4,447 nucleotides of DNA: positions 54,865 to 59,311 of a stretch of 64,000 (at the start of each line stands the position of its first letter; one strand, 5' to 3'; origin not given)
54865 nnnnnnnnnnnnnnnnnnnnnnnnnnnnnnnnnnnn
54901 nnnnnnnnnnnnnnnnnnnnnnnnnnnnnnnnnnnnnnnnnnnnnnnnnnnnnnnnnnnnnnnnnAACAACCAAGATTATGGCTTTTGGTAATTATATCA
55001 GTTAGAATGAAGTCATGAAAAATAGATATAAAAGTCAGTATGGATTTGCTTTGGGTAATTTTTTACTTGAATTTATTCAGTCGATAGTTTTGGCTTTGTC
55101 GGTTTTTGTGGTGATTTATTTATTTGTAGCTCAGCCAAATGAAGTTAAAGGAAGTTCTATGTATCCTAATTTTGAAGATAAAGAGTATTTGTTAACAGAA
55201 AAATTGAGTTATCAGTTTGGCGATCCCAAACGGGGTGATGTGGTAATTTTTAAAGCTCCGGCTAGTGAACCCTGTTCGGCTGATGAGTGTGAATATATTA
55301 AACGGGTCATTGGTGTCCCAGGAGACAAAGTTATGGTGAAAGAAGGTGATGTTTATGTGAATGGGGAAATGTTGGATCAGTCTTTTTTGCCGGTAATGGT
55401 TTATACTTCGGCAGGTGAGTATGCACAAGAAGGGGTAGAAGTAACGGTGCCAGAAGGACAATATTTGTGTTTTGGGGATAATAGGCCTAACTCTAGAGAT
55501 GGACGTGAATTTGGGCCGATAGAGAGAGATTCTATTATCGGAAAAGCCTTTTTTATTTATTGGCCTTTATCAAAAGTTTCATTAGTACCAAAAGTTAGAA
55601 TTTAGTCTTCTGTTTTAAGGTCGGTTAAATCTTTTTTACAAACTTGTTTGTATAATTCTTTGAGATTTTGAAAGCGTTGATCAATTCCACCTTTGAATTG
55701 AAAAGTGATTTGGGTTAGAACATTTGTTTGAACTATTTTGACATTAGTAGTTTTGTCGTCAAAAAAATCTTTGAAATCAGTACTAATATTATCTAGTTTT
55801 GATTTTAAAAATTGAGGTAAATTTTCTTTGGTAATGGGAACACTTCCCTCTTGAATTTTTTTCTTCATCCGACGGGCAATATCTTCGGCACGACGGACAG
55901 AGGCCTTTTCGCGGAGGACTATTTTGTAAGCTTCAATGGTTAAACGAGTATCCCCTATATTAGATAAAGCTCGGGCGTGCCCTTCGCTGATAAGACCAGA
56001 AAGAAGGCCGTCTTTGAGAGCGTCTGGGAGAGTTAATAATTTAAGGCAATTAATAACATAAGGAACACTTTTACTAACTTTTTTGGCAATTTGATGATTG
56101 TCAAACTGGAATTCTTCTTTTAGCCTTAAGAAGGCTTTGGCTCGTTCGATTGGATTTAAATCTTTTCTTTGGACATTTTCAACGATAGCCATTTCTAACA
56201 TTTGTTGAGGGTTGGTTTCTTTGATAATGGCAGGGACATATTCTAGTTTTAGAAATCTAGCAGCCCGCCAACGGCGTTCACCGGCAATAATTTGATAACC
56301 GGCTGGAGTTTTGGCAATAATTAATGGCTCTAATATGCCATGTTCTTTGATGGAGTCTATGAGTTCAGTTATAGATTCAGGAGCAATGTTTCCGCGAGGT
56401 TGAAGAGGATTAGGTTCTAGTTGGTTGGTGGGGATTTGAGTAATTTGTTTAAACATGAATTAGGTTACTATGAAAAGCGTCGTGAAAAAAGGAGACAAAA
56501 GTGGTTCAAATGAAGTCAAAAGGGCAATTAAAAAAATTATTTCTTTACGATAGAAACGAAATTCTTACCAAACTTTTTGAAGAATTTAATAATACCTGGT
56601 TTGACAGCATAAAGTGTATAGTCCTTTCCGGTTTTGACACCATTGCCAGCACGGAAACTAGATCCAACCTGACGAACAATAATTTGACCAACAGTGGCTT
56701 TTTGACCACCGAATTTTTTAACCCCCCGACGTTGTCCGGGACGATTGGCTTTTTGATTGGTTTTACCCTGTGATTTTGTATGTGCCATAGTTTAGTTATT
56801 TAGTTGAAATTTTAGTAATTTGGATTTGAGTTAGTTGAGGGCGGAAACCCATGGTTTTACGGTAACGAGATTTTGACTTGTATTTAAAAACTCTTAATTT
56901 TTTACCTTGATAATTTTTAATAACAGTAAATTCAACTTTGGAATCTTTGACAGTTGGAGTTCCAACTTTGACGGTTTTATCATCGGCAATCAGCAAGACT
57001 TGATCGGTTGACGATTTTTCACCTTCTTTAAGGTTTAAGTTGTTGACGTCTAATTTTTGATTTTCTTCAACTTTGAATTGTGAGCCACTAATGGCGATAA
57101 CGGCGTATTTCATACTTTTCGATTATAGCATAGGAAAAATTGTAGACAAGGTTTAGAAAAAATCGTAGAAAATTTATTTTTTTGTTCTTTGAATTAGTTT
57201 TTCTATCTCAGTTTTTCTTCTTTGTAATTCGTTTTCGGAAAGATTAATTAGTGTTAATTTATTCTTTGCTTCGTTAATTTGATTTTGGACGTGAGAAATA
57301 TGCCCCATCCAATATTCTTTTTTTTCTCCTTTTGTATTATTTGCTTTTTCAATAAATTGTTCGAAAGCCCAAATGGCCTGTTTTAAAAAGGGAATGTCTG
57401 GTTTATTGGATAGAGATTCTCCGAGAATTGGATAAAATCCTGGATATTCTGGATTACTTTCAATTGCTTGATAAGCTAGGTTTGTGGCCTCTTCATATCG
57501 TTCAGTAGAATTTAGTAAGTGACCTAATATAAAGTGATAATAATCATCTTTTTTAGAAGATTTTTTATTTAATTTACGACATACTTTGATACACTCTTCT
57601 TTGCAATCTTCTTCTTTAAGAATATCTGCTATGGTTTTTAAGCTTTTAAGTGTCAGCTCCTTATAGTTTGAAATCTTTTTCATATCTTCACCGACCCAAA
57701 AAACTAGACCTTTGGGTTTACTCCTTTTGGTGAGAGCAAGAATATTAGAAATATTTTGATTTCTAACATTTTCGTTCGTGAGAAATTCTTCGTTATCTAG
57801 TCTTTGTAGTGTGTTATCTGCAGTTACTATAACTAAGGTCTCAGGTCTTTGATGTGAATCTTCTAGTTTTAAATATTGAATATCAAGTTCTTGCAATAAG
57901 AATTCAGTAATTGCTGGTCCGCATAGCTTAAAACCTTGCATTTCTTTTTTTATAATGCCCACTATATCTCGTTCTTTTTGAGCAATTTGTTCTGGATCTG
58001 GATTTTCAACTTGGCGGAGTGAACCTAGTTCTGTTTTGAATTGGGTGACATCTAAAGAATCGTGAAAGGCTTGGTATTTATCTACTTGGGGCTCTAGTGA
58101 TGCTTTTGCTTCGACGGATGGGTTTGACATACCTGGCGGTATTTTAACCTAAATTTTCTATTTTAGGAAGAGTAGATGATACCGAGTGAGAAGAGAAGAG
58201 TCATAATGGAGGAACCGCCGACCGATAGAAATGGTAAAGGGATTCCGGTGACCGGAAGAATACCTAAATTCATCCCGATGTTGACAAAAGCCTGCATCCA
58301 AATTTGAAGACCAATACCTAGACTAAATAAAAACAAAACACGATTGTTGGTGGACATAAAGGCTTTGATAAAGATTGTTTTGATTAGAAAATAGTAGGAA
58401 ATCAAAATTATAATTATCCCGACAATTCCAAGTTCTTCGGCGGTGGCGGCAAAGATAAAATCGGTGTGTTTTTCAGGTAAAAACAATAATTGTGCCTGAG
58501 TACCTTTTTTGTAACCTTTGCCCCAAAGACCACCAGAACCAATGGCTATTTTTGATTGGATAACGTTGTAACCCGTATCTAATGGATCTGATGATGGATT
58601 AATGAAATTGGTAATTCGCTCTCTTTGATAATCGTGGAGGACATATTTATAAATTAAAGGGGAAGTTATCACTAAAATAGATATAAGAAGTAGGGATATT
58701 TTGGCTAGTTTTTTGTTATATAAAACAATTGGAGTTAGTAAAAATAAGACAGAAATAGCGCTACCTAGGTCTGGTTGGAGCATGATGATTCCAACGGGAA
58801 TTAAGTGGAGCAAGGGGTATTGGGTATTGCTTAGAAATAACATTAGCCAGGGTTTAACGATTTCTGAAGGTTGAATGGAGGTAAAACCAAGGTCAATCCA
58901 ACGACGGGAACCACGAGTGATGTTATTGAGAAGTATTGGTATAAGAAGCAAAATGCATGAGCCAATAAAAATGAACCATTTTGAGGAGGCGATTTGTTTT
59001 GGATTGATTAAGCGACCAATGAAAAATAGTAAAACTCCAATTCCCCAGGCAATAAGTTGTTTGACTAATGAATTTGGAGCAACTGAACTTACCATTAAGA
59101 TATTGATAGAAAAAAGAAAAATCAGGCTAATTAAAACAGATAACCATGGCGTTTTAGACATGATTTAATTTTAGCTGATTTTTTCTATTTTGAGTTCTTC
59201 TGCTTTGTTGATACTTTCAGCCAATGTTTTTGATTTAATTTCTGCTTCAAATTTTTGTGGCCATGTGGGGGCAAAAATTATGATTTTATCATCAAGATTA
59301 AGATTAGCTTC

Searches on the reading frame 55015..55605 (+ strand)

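Call 80: search_protein_families(library=pfam, proteins=[window:55015-55605:+], max_evalue=0.0001)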
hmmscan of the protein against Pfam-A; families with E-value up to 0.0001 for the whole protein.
window:55015-55605:+ (196 aa): 1 family
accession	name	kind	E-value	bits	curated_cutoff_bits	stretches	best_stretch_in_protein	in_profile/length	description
PF10502.14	Peptidase_S26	-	3e-48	164.4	22.9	1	18-183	2-168/168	Signal peptidase, peptidase S26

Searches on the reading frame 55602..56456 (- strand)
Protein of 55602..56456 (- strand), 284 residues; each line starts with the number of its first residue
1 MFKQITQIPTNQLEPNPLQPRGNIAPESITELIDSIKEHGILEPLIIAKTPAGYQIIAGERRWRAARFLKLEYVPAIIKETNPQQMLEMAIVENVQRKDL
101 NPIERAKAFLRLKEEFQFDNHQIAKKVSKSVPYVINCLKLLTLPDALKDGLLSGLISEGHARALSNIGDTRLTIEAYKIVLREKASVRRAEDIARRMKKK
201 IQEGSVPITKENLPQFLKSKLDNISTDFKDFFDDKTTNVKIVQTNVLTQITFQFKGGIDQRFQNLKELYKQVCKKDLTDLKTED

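Call 80: search_protein_families(library=pfam, proteins=[window:55602-56456:-], max_evalue=0.0001)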
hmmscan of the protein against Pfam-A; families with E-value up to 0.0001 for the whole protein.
window:55602-56456:- (284 aa): 2 families
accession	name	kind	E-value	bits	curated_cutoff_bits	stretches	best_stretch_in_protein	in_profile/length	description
PF02195.25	ParB_N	-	5e-30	103.8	26.3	1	4-96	2-95/95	ParB N-terminal domain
PF17762.8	HTH_ParB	-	2.9e-25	88.8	22.6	1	98-198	1-101/102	ParB HTH domain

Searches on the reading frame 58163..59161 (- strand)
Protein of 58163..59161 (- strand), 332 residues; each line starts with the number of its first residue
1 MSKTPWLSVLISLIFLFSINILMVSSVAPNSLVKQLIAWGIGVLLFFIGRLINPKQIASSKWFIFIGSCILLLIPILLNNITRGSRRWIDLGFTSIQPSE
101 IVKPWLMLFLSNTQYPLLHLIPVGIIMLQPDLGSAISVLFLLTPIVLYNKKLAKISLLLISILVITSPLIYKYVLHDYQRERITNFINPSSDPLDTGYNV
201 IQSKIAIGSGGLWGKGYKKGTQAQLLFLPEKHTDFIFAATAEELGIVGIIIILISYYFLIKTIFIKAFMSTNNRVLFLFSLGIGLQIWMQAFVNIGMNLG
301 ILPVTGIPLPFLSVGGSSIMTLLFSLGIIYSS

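Call 80: search_protein_families(library=pfam, proteins=[window:58163-59161:-], max_evalue=0.0001)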
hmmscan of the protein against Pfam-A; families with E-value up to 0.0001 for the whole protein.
window:58163-59161:- (332 aa): 1 family
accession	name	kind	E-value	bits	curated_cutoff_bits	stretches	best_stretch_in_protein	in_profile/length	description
PF01098.24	FTSW_RODA_SPOVE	-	1.8e-79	267.7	26.4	1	8-330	11-348/356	Cell cycle protein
